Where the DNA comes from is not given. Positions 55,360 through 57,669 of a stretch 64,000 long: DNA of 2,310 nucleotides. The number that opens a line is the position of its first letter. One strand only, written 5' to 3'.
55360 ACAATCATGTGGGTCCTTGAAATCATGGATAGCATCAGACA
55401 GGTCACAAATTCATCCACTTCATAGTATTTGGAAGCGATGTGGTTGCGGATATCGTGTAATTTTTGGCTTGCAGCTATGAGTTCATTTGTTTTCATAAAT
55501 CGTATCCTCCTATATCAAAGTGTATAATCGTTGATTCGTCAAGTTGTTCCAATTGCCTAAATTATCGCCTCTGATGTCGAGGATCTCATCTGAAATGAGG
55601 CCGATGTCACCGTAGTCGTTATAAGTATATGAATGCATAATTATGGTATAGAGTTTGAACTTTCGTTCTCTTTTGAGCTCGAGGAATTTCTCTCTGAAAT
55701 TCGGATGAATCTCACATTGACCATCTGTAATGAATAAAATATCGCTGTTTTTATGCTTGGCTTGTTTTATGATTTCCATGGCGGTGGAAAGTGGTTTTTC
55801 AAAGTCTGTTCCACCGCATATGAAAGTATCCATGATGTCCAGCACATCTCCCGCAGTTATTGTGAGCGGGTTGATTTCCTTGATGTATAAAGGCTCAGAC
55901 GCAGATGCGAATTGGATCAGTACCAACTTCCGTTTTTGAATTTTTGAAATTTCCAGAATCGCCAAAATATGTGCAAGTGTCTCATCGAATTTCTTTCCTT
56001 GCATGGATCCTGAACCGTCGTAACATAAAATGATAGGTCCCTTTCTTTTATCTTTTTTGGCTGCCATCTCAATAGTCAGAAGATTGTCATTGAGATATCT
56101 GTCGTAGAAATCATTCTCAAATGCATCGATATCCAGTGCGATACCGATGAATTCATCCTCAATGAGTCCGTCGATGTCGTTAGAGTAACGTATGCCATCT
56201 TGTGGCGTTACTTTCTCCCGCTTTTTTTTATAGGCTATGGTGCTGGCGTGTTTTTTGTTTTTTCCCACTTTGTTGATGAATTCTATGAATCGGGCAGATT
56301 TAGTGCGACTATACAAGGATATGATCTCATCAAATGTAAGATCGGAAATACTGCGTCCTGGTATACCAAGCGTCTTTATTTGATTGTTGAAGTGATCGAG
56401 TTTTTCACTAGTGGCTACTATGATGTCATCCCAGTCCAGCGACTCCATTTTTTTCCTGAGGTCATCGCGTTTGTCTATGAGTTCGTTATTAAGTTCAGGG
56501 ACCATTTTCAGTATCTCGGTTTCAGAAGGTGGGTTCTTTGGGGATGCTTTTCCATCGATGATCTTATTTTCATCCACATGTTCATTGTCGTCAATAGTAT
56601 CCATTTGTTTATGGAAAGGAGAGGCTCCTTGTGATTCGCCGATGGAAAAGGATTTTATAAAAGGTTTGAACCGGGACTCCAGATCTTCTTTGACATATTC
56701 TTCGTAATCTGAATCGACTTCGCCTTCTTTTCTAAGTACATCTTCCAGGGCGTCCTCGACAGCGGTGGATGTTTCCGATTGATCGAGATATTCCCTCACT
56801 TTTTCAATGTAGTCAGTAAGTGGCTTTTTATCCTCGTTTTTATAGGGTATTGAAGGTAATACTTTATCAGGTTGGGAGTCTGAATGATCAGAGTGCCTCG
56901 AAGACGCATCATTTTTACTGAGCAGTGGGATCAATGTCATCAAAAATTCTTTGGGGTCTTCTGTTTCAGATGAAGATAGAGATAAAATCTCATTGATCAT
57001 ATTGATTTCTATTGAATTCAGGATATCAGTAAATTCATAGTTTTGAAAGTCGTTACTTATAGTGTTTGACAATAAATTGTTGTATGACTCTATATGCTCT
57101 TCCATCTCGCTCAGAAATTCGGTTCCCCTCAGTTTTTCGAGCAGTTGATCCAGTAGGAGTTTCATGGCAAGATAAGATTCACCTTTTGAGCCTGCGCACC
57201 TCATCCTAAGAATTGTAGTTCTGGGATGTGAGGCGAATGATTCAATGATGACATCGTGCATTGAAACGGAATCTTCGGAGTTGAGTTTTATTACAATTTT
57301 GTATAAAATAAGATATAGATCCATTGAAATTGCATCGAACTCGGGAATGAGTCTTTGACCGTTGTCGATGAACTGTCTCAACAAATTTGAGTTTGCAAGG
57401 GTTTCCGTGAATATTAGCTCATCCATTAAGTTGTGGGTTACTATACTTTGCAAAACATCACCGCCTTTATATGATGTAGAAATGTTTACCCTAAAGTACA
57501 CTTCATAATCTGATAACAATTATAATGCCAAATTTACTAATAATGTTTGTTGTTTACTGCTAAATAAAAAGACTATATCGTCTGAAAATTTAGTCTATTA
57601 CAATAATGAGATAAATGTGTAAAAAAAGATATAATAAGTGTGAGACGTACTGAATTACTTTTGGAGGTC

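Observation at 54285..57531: RavA-like AAA+ / CoxE-ViaA-like VWA pair wedged between two Mo-hydroxylase operons that lack XdhC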

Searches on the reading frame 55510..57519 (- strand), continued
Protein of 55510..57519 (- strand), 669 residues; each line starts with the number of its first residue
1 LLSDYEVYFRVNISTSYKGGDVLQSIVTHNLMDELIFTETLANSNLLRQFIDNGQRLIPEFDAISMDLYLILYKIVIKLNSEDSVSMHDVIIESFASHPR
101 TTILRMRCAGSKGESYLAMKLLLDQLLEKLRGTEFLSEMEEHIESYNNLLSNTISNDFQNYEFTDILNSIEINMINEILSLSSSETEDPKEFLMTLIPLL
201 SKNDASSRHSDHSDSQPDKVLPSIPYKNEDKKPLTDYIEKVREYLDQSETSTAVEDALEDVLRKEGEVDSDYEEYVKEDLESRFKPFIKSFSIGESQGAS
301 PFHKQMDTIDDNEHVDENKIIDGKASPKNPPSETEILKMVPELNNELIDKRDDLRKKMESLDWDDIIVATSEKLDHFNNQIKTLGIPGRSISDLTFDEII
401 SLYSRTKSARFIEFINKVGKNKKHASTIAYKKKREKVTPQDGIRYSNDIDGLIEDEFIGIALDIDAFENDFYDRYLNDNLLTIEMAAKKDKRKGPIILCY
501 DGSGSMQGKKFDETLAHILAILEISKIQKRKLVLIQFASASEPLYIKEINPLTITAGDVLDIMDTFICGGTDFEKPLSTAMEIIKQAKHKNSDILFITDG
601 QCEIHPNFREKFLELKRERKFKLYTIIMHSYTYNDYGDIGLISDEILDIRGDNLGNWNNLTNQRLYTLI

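Call 46: predict_structure(alignment_id=A1)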
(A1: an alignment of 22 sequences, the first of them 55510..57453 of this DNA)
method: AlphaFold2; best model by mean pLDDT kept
length: 647 residues; sequences in the alignment: 22
mean_pLDDT: 71.7   pTM: 0.56
mean pLDDT of the five models: 71.7, 71.4, 69.3, 66.6, 65.9
residues with pLDDT >= 90: 68; 70-90: 355; 50-70: 102; < 50: 122
segments of 3 or more residues with pLDDT < 50: 134-139, 182-208, 267-288, 290-292, 311-318, 415-468
pLDDT, mean of each block of 10 residues (from residue 1): 75 87 91 88 92 78 83 88 87 93 88 86 81 48 70 80 71 72 33 27 40 82 71 77 59 77 55 32 38 53 62 42 76 85 91 90 85 91 87 85 81 51 41 43 46 39 43 83 74 85 85 80 84 85 67 87 85 81 87 87 72 71 72 60 72
secondary structure, 60 per line:
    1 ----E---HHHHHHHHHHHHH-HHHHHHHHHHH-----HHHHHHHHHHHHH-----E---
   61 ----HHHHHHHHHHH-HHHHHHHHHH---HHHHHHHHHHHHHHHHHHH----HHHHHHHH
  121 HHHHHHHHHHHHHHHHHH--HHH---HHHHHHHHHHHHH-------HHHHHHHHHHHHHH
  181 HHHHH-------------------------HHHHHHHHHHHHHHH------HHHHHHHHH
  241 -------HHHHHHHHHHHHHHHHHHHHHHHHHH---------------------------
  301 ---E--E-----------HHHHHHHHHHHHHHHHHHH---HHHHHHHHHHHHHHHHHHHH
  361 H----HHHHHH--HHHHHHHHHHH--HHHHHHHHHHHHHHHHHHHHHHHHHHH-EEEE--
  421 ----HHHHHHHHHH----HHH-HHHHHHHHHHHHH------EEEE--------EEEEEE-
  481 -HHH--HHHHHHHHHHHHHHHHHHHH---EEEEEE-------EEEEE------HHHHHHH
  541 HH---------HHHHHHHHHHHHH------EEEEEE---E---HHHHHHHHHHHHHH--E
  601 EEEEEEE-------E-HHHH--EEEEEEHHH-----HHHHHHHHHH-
elements in order: H9-21 H23-33 H39-51 H65-75 H77-86 H90-108 H113-138 H147-159 H167-185 H211-225 H232-240 H248-273 H319-337 H341-361 H366-371 H374-384 H387-413 E415-418 H425-434 H443-455 E462-465 E474-479 H487-506 E510-515 E523-527 H534-542 H552-564 E571-576 H584-597 E600-607 H617-620 E623-628 H637-646

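Call 50: fold_search(model_id=the predicted structure, library=pdb)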
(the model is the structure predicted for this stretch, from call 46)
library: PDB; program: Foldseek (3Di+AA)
matches with E <= 10: 742; with E <= 0.001: 47
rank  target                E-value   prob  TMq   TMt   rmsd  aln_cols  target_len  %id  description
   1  9doc                  1.5e-05  1.00  0.23  0.52   3.7       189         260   18  The von Willebrand factor A domain of human capillary morphogenesis gene II, flexibly fused to the 1TEL crystallization  (released 2024-11-06)
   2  8ft6                  1.5e-05  1.00  0.22  0.51   3.6       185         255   18  The von Willebrand factor A domain of human capillary morphogenesis gene II, flexibly fused to the 1TEL crystallization  (released 2023-03-22)
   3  7n1o                  1.6e-05  1.00  0.22  0.50   4.0       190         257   18  The von Willebrand factor A domain of human capillary morphogenesis gene II, flexibly fused to the 1TEL crystallization  (released 2021-06-09)
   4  8fz4_A                2.2e-05  1.00  0.22  0.71   3.8       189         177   18  The von Willebrand factor A domain of Anthrax toxin receptor 2 (released 2023-03-01)
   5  8ft8                  2.4e-05  1.00  0.22  0.52   3.6       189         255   18  The von Willebrand factor A domain of human capillary morphogenesis gene II, flexibly fused to the 1TEL crystallization  (released 2023-03-01)
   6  1shu                  4.5e-05  1.00  0.22  0.71   3.7       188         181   19  Crystal Structure of the von Willebrand factor A domain of human capillary morphogenesis protein 2: an anthrax toxin rec (released 2004-04-13)
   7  9ykb_A                5.1e-05  1.00  0.22  0.50   4.9       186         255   18  The von Willebrand factor A domain of human capillary morphogenesis gene II, fused to the 1TEL crystallization chapero (released 2025-10-22)
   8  1sht                  5.4e-05  1.00  0.21  0.65   4.5       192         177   19  Crystal Structure of the von Willebrand factor A domain of human capillary morphogenesis protein 2: an anthrax toxin rec (released 2004-04-13)
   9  9ykb_B                7.1e-05  1.00  0.21  0.48   4.0       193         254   17  The von Willebrand factor A domain of human capillary morphogenesis gene II, fused to the 1TEL crystallization chapero (released 2025-10-22)
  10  8fzu_A                8.9e-05  1.00  0.21  0.48   4.9       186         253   18  The von Willebrand factor A domain of human capillary morphogenesis gene II, flexibly fused to the 1TEL crystallizatio (released 2023-07-19)
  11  6pyx_A                1.1e-04  1.00  0.19  0.59   5.5       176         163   17  Calcium Activated Chloride Channel Regulator 1 (CLCA1) VWA Domain (released 2020-01-29)
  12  1n9z                  1.1e-04  1.00  0.22  0.67   4.2       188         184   17  INTEGRIN ALPHA M I DOMAIN MUTANT (released 2003-05-20)
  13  8ql1_C                1.6e-04  1.00  0.21  0.48   5.3       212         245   13  Crystal structure of the human MDN1-MIDAS/NLE1-UBL complex (released 2025-04-09)
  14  8hmb_E                1.9e-04  1.00  0.22  0.16   4.4       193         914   17  Cryo-EM structure of human high-voltage activated L-type calcium channel CaV1.2 in complex with benidipine (BEN) (released 2024-04-24)
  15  8fzu_C                2.0e-04  1.00  0.20  0.46   5.3       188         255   19  The von Willebrand factor A domain of human capillary morphogenesis gene II, flexibly fused to the 1TEL crystallizatio (released 2023-07-19)
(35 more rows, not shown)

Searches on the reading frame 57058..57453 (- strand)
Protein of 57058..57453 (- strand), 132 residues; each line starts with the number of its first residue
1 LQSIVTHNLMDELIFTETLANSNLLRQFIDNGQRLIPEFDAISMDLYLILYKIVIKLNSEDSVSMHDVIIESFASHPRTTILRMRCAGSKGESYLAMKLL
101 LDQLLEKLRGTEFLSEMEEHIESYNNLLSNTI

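Call 75: search_protein_representatives(alignment_id=A2)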
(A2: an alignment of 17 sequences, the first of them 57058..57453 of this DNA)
Query: 17 sequences, 132 profile positions. Proteins with E-value up to 0.001 (for the whole library): 203; up to 1e-10: 27; up to 1e-30: 9. The best 150 are listed.
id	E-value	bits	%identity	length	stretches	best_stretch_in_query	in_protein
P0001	4.9e-42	159.1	-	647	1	2-131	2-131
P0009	5.2e-39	149.3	-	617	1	2-128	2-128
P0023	2.1e-37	144.1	-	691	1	2-129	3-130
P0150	5.0e-37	142.9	-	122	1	2-120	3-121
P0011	3.0e-35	137.2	-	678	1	2-126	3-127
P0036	8.4e-34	132.5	-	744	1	3-131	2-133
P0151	3.2e-32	127.4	-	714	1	5-128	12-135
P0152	2.1e-31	124.7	-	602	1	10-122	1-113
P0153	5.1e-31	123.5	-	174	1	13-131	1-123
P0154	1.2e-30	122.3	-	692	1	2-129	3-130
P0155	2.6e-30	121.2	-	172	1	3-123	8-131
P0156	4.8e-28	113.9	-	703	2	3-123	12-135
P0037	2.1e-27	111.8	-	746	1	3-129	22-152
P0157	1.3e-26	109.3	-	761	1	2-127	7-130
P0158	5.6e-26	107.2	-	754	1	4-123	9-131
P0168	1.2e-12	64.1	-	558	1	4-107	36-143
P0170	1.6e-10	57.2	-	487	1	1-130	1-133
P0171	2.5e-10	56.6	-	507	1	2-130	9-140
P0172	3.4e-10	56.1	-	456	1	7-129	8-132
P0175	1.4e-09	54.1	-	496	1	2-129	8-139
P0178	3.6e-09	52.8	-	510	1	3-126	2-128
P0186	2.0e-08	50.4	-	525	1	2-131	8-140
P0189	3.0e-08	49.8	-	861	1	2-123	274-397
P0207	6.1e-07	45.6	-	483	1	3-98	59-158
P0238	3.9e-06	43.0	-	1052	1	2-109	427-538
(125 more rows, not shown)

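Call 76: search_protein_families(library=ncbifam, proteins=[P0168, P0170, P0171, P0172, P0175, P0178, P0186, P0189, P0207, P0238], max_evalue=0.001)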
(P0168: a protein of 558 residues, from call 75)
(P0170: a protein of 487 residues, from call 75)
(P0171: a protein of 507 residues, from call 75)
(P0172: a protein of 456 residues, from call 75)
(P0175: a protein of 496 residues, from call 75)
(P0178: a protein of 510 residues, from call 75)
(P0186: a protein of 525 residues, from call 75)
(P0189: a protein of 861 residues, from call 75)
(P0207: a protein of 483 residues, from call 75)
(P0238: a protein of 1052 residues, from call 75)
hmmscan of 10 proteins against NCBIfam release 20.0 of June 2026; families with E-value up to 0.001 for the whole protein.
P0168 (558 aa): 2 families
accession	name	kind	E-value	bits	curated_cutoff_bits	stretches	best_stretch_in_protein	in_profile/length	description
NF008230.0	PRK10997.1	equivalog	8.5e-13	48.3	500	1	335-508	256-445/487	ATPase RavA stimulator ViaA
TIGR02442.1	Cob-chelat-sub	hypoth_equivalog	1e-05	24.2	779.45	1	374-534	460-630/641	putative cobaltochelatase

P0170 (487 aa): 1 family
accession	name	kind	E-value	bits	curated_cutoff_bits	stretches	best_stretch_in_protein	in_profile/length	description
NF008230.0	PRK10997.1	equivalog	2.8e-30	106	500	1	135-443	111-443/487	ATPase RavA stimulator ViaA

P0171 (507 aa): 2 families
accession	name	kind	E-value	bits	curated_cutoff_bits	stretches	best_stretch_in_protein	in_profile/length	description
NF008230.0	PRK10997.1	equivalog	7.1e-24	84.8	500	1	100-471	55-454/487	ATPase RavA stimulator ViaA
TIGR02168.1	SMC_prok_B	equivalog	0.00073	17.4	567.35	1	23-237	249-464/1181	chromosome segregation protein SMC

P0172 (456 aa): 1 family
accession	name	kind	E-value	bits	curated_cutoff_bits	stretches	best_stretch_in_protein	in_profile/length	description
NF008230.0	PRK10997.1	equivalog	5e-21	75.5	500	1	200-428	208-455/487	ATPase RavA stimulator ViaA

P0175 (496 aa): 1 family
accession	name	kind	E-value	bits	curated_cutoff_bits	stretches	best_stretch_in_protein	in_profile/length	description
NF008230.0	PRK10997.1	equivalog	6.8e-25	88.2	500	1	156-435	126-426/487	ATPase RavA stimulator ViaA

P0178 (510 aa): 2 families
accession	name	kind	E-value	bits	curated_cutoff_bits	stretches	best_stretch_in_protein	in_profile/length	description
NF008230.0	PRK10997.1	equivalog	1.6e-18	67.2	500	1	220-447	180-425/487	ATPase RavA stimulator ViaA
NF003708.0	PRK05325.1-3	equivalog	0.00062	18.8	466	0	263-353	173-264/423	hypothetical protein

P0186 (525 aa): 1 family
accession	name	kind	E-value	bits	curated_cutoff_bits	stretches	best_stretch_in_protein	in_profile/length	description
NF008230.0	PRK10997.1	equivalog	6.7e-30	104.7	500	2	266-393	243-384/487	ATPase RavA stimulator ViaA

P0189 (861 aa): 1 family
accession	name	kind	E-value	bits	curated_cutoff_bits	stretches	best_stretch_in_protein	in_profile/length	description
NF008230.0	PRK10997.1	equivalog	1.4e-14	54.1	500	1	464-718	150-412/487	ATPase RavA stimulator ViaA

P0207 (483 aa): 1 family
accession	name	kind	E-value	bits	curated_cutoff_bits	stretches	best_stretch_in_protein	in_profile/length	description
NF008230.0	PRK10997.1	equivalog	2.5e-16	59.9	500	1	183-458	79-375/487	ATPase RavA stimulator ViaA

P0238 (1052 aa): 1 family
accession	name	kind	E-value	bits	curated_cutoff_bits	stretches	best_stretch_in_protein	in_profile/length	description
NF008230.0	PRK10997.1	equivalog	6.2e-19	68.5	500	1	630-905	117-412/487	ATPase RavA stimulator ViaA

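Call 77: predict_structure(alignment_id=A2)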
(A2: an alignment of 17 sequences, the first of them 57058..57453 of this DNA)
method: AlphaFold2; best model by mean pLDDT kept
length: 132 residues; sequences in the alignment: 17
mean_pLDDT: 87.1   pTM: 0.80
mean pLDDT of the five models: 87.1, 86.2, 83.6, 78.8, 77.4
residues with pLDDT >= 90: 51; 70-90: 78; 50-70: 3; < 50: 0
segments of 3 or more residues with pLDDT < 50: none
pLDDT, mean of each block of 10 residues (from residue 1): 84 91 89 88 93 85 83 90 92 93 86 82 82 64
secondary structure, 60 per line:
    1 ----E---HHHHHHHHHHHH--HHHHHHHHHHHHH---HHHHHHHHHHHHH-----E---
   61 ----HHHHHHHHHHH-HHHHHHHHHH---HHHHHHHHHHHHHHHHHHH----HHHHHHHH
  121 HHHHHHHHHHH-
elements in order: H9-20 H23-35 H39-51 H65-75 H77-86 H90-108 H113-131

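Call 80: fold_search(model_id=the predicted structure, library=pdb)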
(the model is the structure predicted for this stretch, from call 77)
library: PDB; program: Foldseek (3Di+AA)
matches with E <= 10: 12; with E <= 0.001: 0
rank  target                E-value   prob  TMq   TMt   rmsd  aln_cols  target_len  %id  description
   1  5i6f_A                5.4e+00  0.05  0.26  0.05  10.4        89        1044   21  Crystal structure of C-terminal variant 1 of Chaetomium thermophilum acetyl-CoA carboxylase (released 2016-04-20)
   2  5i6f_B                5.4e+00  0.05  0.26  0.05  10.3        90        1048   21  Crystal structure of C-terminal variant 1 of Chaetomium thermophilum acetyl-CoA carboxylase (released 2016-04-20)
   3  3na7                  5.4e+00  0.02  0.18  0.12  29.0       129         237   16  2.2 Angstrom Structure of the HP0958 Protein from Helicobacter pylori CCUG 17874 (released 2010-09-22)
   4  3g7c                  5.4e+00  0.01  0.15  0.17  21.3       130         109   17  Structure of the Phosphorylation Mimetic of Occludin C-term Tail (released 2009-05-12)
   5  6yvd_C                5.7e+00  0.01  0.17  0.06  26.6       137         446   14  Head segment of the S.cerevisiae condensin holocomplex in presence of ATP (released 2020-07-22)
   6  8iyj_B5               6.0e+00  0.02  0.16  0.11  25.0       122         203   12  Cryo-EM structure of the 48-nm repeat doublet microtubule from mouse sperm (released 2023-07-05)
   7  2zqm                  6.4e+00  0.02  0.16  0.19  20.8       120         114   13  Crystal structure of the prefoldin beta subunit from Thermococcus strain KS-1 (released 2008-08-26)
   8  9fqr_E7               7.2e+00  0.02  0.15  0.18  23.4       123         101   12  96-nm repeat of axonemal doublet microtubules from bovine sperm (released 2025-03-26)
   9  4uci_A                8.0e+00  0.02  0.17  0.08  10.4        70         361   11  X-ray structure and activities of an essential Mononegavirales L- protein domain (released 2015-10-14)
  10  4ucl_A                8.5e+00  0.02  0.20  0.09  12.6        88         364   10  X-ray structure and activities of an essential Mononegavirales L- protein domain (released 2015-11-18)
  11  7vai_G                9.0e+00  0.02  0.21  0.14  24.4       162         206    9  V1EG of V/A-ATPase from Thermus thermophilus, state1-1 (released 2022-07-13)
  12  8snb_8U               9.0e+00  0.01  0.18  0.19  24.4       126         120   14  atomic model of sea urchin sperm doublet microtubule (48-nm periodicity) (released 2023-06-28)
